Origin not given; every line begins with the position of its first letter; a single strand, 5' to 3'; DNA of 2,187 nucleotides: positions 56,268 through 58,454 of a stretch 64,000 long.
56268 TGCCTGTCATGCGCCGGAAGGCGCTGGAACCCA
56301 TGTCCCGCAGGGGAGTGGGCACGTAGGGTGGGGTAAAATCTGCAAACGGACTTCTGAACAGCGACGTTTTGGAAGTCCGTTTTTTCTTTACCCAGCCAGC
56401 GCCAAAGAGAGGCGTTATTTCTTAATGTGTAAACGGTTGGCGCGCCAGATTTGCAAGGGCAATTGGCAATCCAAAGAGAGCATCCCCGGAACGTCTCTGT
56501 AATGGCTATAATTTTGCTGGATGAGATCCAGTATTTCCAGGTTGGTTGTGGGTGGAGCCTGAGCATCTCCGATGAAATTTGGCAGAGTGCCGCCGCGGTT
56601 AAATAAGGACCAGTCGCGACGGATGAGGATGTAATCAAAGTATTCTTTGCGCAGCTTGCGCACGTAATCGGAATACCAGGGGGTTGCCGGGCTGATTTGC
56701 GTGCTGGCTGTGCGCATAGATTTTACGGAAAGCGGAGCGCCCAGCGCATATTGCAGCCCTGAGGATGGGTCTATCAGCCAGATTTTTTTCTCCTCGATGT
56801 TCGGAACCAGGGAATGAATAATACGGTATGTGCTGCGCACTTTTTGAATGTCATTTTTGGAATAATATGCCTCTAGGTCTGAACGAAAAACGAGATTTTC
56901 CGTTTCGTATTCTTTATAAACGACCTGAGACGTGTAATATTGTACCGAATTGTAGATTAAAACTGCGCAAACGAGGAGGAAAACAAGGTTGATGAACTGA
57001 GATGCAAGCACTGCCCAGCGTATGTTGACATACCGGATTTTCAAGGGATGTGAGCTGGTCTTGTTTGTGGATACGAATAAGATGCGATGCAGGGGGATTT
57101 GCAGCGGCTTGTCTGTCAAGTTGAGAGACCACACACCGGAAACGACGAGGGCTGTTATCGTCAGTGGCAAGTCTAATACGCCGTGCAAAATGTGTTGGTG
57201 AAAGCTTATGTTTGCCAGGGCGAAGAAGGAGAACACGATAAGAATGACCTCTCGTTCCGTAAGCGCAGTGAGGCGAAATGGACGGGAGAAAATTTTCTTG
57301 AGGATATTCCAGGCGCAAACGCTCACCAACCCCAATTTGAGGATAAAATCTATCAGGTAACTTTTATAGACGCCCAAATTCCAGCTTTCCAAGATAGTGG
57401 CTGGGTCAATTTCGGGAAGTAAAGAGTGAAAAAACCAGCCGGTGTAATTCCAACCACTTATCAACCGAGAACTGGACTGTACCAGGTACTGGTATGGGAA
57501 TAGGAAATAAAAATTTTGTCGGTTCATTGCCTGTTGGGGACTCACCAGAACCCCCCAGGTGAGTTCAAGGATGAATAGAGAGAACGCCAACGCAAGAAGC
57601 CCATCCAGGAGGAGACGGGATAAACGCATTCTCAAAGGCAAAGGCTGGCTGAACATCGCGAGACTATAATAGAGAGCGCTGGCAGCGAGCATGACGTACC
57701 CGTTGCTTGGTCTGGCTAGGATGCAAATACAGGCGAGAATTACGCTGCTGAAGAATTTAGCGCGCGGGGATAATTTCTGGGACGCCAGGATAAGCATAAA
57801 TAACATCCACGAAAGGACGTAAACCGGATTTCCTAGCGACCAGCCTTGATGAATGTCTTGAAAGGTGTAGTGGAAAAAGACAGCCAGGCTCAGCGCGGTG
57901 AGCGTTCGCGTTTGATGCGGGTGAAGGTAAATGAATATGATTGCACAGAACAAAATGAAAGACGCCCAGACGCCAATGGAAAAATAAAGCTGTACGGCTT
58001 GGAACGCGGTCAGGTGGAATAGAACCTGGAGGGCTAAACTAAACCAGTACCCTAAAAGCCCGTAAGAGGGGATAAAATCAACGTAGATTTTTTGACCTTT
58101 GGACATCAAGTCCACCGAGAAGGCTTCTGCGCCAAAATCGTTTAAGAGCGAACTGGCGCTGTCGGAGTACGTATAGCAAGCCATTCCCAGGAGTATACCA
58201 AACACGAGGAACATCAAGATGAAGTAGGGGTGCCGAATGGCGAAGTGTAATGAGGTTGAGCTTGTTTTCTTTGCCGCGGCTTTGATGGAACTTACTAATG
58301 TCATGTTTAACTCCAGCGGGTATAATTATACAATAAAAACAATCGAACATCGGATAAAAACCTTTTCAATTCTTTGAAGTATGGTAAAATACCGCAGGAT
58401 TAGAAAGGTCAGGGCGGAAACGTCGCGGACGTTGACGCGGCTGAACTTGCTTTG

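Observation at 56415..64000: Tailoring-type operon (DegT, methyltransferase, GNAT, radical SAM, methyltransferase, GT2) divergent from an unassignable 629-aa membrane protein, cut off by the window edge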

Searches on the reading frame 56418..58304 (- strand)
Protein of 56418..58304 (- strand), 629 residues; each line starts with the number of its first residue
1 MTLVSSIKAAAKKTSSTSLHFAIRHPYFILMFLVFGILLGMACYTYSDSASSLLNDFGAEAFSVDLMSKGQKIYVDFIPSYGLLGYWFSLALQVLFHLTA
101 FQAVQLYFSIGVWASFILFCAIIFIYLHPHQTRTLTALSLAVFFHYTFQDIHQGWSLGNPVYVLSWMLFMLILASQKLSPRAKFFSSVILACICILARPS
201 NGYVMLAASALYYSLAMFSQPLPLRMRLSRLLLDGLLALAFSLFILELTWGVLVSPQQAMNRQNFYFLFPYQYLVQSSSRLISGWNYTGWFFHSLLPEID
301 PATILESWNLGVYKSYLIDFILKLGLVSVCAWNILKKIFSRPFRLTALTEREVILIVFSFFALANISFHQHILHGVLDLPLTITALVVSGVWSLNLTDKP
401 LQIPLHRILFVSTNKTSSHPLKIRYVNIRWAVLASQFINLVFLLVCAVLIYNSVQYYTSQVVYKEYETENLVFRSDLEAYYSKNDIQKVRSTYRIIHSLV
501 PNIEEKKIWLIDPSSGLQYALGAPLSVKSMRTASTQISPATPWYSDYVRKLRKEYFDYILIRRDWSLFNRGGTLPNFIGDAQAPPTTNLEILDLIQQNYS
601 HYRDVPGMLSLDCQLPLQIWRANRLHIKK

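Call 4: search_protein_families(library=pfam, proteins=[window:56418-58304:-], max_evalue=0.01)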
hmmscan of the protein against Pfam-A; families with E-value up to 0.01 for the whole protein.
window:56418-58304:- (629 aa): 0 families

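Call 5: search_protein_families(library=ncbifam, proteins=[window:56418-58304:-], max_evalue=0.01)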
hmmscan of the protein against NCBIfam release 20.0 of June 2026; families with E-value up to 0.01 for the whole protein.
window:56418-58304:- (629 aa): 0 families
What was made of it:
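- Checked: 56415-58304 (-): no Pfam or NCBIfam match (calls 4, 5).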

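Call 12: find_homologous_proteins(query=window:56418-58304:-)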
Query window:56418-58304:-: 8000 candidates shared short words with the query, none scored E <= 0.001.

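Call 19: search_protein_representatives(protein=window:56418-58304:-)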
Query: 629 residues. Proteins with E-value up to 0.001 (for the whole library): 5; up to 1e-10: 5; up to 1e-30: 2. The best 5 are listed.
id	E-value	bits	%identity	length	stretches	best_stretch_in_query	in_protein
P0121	1.8e-51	191.9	31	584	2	33-391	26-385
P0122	7.2e-31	123.9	31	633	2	29-388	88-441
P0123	8.1e-22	94.0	26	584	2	32-388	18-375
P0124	5.8e-17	77.9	25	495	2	28-403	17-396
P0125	4.2e-14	68.5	28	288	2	448-625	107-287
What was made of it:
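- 56415..58304 (-): 629-aa polytopic membrane protein. Probable GT-C-fold glycosyltransferase, about 11 TM helices plus an extracytoplasmic C-terminal domain of about 180 aa. Only 5 homologues among 1.84e9 representatives (call 19).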

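Call 25: predict_structure(protein=window:56418-58304:-)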
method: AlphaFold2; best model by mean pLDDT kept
length: 629 residues; sequences in the alignment: 1
mean_pLDDT: 38.1   pTM: 0.28
mean pLDDT of the five models: 38.1, 36.5, 36.3, 35.9, 33.3
residues with pLDDT >= 90: 0; 70-90: 0; 50-70: 32; < 50: 597
segments of 3 or more residues with pLDDT < 50: 1-160, 194-205, 219-228, 230-629
pLDDT, mean of each block of 10 residues (from residue 1): 34 39 42 46 43 38 35 34 41 41 41 44 44 44 41 41 49 52 51 46 48 49 42 46 43 35 31 30 33 33 34 36 38 39 36 40 40 37 39 32 33 36 37 41 42 35 31 33 36 32 35 33 28 29 34 31 32 32 37 42 34 33 33
secondary structure, 60 per line:
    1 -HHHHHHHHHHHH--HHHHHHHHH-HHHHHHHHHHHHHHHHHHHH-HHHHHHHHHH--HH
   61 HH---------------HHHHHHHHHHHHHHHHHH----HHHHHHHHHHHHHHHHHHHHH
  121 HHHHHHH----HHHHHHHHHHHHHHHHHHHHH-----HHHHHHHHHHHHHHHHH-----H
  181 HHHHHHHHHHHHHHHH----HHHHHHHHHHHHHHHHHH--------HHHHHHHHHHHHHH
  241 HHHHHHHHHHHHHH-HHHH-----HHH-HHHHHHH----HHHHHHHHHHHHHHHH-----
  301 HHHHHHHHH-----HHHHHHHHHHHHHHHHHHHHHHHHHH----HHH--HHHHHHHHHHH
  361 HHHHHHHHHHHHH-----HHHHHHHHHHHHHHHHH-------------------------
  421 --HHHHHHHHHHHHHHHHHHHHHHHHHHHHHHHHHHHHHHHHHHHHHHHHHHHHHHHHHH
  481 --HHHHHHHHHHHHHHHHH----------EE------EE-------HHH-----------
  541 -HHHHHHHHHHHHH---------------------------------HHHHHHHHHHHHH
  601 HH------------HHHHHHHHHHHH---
elements in order: H2-13 H16-24 H26-45 H47-56 H59-62 H78-95 H100-127 H132-152 H158-174 H180-196 H201-218 H227-254 H256-259 H269-275 H280-295 H301-309 H315-340 H350-373 H379-395 H423-480 H483-499 H542-554 H588-602 H615-626
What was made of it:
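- Tried and rejected: The single-sequence AlphaFold model was useless at pLDDT 38 (call 25).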

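Call 27: search_solved_structures(query=A2, max_evalue=10, show_alignments=2)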
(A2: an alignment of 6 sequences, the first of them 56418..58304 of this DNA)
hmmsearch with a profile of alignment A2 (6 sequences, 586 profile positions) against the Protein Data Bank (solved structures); distinct sequences matched with E-value up to 10: 0.

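Call 28: search_protein_families(library=pfam, alignment_id=A2, max_evalue=10)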
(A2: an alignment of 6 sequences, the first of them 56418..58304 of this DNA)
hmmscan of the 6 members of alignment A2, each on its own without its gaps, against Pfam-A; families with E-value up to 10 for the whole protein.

A. member 1, window:56418-58304:- (629 aa): 0 families

B. families by the number of members that match (of 6 scanned): 5 families
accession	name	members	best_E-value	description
PF11947.13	DUF3464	1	0.21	Photosynthesis affected mutant 68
PF23574.1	zf-C2H2_ZNF142_18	1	0.38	Zinc finger protein 142 C2H2 domain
PF02417.20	Chromate_transp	1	0.76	Chromate transporter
PF11992.13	TgpA_N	1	1.6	TgpA N-terminal domain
PF05767.17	Pox_A14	1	6.1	Poxvirus virion envelope protein A14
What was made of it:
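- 56415..58304 (-): No Pfam, NCBIfam or PDB match by sequence or profile (calls 4, 5, 27, 28).
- On GT-C fold glycosyltransferases (ArnT, PMT, STT3/PglB, AftA, DPY19): No Pfam or NCBIfam hit for the protein or its five homologues (calls 4, 5, 28).
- Tried and rejected: A profile search of the PDB and per-member scans against Pfam were empty (calls 27, 28).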

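Call 39: find_encoding_contigs(protein=P0121, flank=10000, max_places=3)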
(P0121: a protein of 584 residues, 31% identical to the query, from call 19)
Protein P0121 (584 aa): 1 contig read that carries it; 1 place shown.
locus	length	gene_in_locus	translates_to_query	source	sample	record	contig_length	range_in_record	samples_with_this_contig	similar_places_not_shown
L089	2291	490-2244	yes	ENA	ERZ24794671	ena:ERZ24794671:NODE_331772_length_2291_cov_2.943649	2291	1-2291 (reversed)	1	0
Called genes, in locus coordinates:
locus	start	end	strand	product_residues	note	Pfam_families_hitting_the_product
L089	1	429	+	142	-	?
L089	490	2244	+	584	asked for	-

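Call 40: find_encoding_contigs(protein=P0122, flank=10000, max_places=3)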
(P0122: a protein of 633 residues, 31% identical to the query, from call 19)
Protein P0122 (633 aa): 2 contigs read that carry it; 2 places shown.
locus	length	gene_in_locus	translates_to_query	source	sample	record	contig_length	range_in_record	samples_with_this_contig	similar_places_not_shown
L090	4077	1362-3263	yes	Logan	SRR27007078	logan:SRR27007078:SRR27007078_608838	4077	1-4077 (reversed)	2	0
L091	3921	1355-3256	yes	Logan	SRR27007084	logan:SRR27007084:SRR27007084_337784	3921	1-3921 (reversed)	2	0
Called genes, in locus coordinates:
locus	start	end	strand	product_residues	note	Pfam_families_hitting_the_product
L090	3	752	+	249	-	?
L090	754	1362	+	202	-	PF13489:Methyltransf_23, PF07021:MetW, PF13847:Methyltransf_31, PF08241:Methyltransf_11, PF08242:Methyltransf_12, PF13649:Methyltransf_25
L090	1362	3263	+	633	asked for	-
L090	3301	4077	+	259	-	?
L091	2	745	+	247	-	?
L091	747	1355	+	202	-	PF13489:Methyltransf_23, PF07021:MetW, PF13847:Methyltransf_31, PF08241:Methyltransf_11, PF08242:Methyltransf_12, PF13649:Methyltransf_25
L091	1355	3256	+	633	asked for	-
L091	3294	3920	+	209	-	?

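Call 41: find_encoding_contigs(protein=P0123, flank=10000, max_places=3)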
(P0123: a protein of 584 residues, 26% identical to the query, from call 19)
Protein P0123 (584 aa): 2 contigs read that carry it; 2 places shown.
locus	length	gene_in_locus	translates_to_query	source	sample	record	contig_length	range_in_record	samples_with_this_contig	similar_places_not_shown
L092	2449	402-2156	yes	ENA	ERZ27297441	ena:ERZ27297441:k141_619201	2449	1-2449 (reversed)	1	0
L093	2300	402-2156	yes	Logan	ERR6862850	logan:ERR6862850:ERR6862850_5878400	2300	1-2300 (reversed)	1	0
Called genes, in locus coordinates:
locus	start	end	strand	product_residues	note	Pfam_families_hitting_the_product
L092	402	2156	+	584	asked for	-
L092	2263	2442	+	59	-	-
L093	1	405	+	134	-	?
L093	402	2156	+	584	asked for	-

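Call 42: search_protein_families(library=pfam, proteins=[L089:1-429:+, L090:3-752:+, L090:3301-4077:+, L093:1-405:+, L090:754-1359:+], max_evalue=0.01)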
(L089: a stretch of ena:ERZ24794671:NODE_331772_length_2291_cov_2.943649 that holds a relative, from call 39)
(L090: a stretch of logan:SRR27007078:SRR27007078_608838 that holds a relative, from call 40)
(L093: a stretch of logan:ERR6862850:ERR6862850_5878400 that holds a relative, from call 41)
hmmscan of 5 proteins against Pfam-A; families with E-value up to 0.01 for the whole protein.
L089:1-429:+ (142 aa): 1 family
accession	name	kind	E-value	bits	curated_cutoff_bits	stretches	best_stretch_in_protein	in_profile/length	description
PF13489.12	Methyltransf_23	-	4.7e-09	36.6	27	1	1-70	85-154/164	Methyltransferase domain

L090:3-752:+ (249 aa): 1 family
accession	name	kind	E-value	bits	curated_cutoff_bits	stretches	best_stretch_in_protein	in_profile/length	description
PF00535.33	Glycos_transf_2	-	6.6e-07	29.8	23.3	1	11-95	79-166/168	Glycosyl transferase family 2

L090:3301-4077:+ (259 aa): 4 families
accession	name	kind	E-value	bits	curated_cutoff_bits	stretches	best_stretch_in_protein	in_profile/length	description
PF13537.11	GATase_7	-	6.2e-47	159.1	25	1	45-162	2-122/123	Glutamine amidotransferase domain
PF13522.11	GATase_6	-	5e-42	143.5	27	1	29-157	1-130/130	Glutamine amidotransferase domain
PF12481.13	DUF3700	-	2.8e-05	24.1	27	1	110-162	124-177/228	Aluminium induced protein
PF00733.27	Asn_synthase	-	0.0021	18.2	21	1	236-259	2-25/354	Asparagine synthase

L093:1-405:+ (134 aa): 0 families

L090:754-1359:+ (202 aa): 6 families
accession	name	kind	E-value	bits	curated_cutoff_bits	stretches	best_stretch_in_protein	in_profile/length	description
PF13489.12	Methyltransf_23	-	1.5e-19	70.8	27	1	22-185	11-162/164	Methyltransferase domain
PF08242.18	Methyltransf_12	-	5.4e-11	43.5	30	1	38-132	1-98/98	Methyltransferase domain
PF13649.12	Methyltransf_25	-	7.4e-09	36.6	27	1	37-130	1-97/97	Methyltransferase domain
PF08241.18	Methyltransf_11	-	7.8e-09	36.5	21.2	1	38-134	1-95/95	Methyltransferase domain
PF13847.12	Methyltransf_31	-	8.9e-09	35.6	27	1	33-138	3-113/145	Methyltransferase domain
PF07021.18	MetW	-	3.3e-08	33.8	21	1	26-123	6-99/193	Methionine biosynthesis protein MetW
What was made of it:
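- Its five homologues sit beside GT2, methyltransferase and amidotransferase genes (calls 39-42). Homologues of the 629-aa protein lie beside GT2, methyltransferase and asparagine-synthase-like genes (calls 40, 42).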

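Call 43: find_homologous_proteins(query=A2, max_evalue=0.01)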
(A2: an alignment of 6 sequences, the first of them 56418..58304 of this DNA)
Query A2 (6 sequences): 8000 candidates shared short words with the query, none scored E <= 0.01.
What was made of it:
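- Tried and rejected: Two word-indexed homology searches returned nothing because of 8000 low-information candidates (calls 12, 43).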

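Call 54: predict_structure(alignment_id=A2)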
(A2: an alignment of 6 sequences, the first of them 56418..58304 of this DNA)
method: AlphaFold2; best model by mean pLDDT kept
length: 629 residues; sequences in the alignment: 6
mean_pLDDT: 56.4   pTM: 0.56
mean pLDDT of the five models: 56.4, 55.8, 53.3, 51.4, 50.7
residues with pLDDT >= 90: 6; 70-90: 128; 50-70: 224; < 50: 271
segments of 3 or more residues with pLDDT < 50: 1-4, 13-15, 17-23, 48-50, 70-80, 132-138, 141-157, 237-315, 341-346, 369-376, 394-407, 409-415, 417-426, 432-481, 522-535, 572-583, 610-613
pLDDT, mean of each block of 10 residues (from residue 1): 47 46 55 64 54 52 55 43 66 73 70 71 59 49 45 49 78 75 83 71 73 69 53 50 43 36 34 33 40 44 39 51 61 57 53 69 57 50 61 49 48 48 48 48 48 41 42 42 57 75 70 55 43 48 67 84 64 43 58 87 71 66 73
secondary structure, 60 per line:
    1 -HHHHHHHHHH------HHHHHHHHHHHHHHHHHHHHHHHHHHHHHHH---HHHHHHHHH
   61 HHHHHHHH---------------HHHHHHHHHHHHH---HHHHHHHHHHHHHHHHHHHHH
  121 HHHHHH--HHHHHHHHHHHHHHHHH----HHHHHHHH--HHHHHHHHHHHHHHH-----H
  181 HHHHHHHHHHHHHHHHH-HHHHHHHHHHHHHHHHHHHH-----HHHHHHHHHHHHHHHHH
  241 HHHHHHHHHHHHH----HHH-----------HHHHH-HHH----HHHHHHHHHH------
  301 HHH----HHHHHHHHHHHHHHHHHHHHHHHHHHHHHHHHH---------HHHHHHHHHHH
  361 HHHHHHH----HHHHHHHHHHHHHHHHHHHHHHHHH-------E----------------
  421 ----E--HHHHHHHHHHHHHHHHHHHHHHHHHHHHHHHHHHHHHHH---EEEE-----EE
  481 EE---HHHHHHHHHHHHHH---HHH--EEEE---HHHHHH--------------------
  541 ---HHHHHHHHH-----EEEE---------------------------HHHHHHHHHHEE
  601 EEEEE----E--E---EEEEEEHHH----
elements in order (helices of 4 or more, strands of 3 or more residues): H2-11 H18-48 H52-68 H84-96 H100-126 H129-145 H150-157 H160-174 H180-197 H199-218 H224-253 H272-276 H285-294 H308-340 H350-367 H372-396 H428-466 E470-473 E479-482 H486-499 E508-511 H515-520 H544-552 E558-561 H589-598 E599-605 E617-622
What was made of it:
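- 56415..58304 (-): AF2 model built on a 6-sequence alignment: pLDDT 56, pTM 0.56 (call 54).
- On GT-C fold glycosyltransferases (ArnT, PMT, STT3/PglB, AftA, DPY19): The model has pLDDT 56 and pTM 0.56 (call 54).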

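Call 58: fold_search(model_id=the predicted structure, library=pdb)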
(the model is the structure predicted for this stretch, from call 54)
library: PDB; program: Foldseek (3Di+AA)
matches with E <= 10: 132; with E <= 0.001: 0
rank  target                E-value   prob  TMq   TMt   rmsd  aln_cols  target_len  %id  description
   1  5f15                  1.1e-02  1.00  0.41  0.45  16.5       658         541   12  Crystal Structure of ArnT from Cupriavidus metallidurans bound to Undecaprenyl phosphate (released 2016-02-17)
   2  5ezm                  1.2e-02  1.00  0.39  0.44  16.2       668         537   12  Crystal Structure of ArnT from Cupriavidus metallidurans in the apo state (released 2016-02-17)
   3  7zlg_A                3.0e-02  0.99  0.43  0.41  10.6       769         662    7  Cryo-EM structure of C-mannosyltransferase CeDPY19, in complex with acceptor peptide and bound to CMT2-Fab and anti-Fa (released 2023-01-11)
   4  8if8_C                6.0e-02  0.99  0.40  0.42  11.0       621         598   11  Arabinosyltransferase AftA (released 2023-05-31)
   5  7zlh_A                7.5e-02  0.92  0.39  0.37  12.9       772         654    9  Cryo-EM structure of C-mannosyltransferase CeDPY19, in apo state, bound to CMT2-Fab and anti-Fab nanobody (released 2023-01-11)
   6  8if8_B                1.0e-01  0.94  0.36  0.37  11.8       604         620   11  Arabinosyltransferase AftA (released 2023-05-31)
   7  8qsl_A                1.3e-01  0.20  0.12  0.14  26.2       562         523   12  Cryo-EM structure of human SLC15A4 dimer in outward open state in LMNG (released 2023-10-25)
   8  6ezn_F                1.4e-01  0.66  0.32  0.32  15.8       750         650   10  Cryo-EM structure of the yeast oligosaccharyltransferase (OST) complex (released 2018-01-17)
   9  8ufe                  1.6e-01  0.14  0.10  0.13  21.5       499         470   14  Multidrug efflux pump EfpA from mycobacterium smegmatis (released 2024-09-11)
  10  8wx1                  1.6e-01  0.13  0.11  0.12  27.2       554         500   13  Cryo-EM structure of mouse SLC15A3 (outward-facing open) (released 2024-10-30)
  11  7zli_A                1.9e-01  0.72  0.32  0.31  12.1       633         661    9  Cryo-EM structure of C-mannosyltransferase CeDPY19, in complex with Dol25-P-Man and bound to CMT2-Fab and anti-Fab nan (released 2023-01-11)
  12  6t1z                  3.1e-01  0.10  0.09  0.13  24.0       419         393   17  LmrP from L. lactis, in an outward-open conformation, bound to Hoechst 33342 (released 2020-07-29)
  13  8pnl_C                3.1e-01  0.09  0.10  0.12  24.2       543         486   11  Outward-open conformation of a Major Facilitator Superfamily (MFS) transporter MHAS2168, a homologue of Rv1410 from M. (released 2023-10-18)
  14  8dl6_A                3.3e-01  0.09  0.11  0.13  27.0       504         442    9  Cryo-EM structure of human ferroportin/slc40 bound to Ca2+ in nanodisc (released 2023-01-25)
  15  6wby                  5.3e-01  0.54  0.34  0.20  13.2       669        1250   11  Single-Particle Cryo-EM Structure of Arabinofuranosyltransferase AftD from Mycobacteria, Mutant R1389S Class 2 (released 2020-05-13)
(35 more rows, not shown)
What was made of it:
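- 56415..58304 (-): Transporters score TM of about 0.1 (call 58).
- On GT-C fold glycosyltransferases (ArnT, PMT, STT3/PglB, AftA, DPY19): Non-GT-C membrane proteins score TM of about 0.1 (call 58).
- Closest known: Arn pathway. Same: ArnT is the best structural match of the 629-aa protein (call 58).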
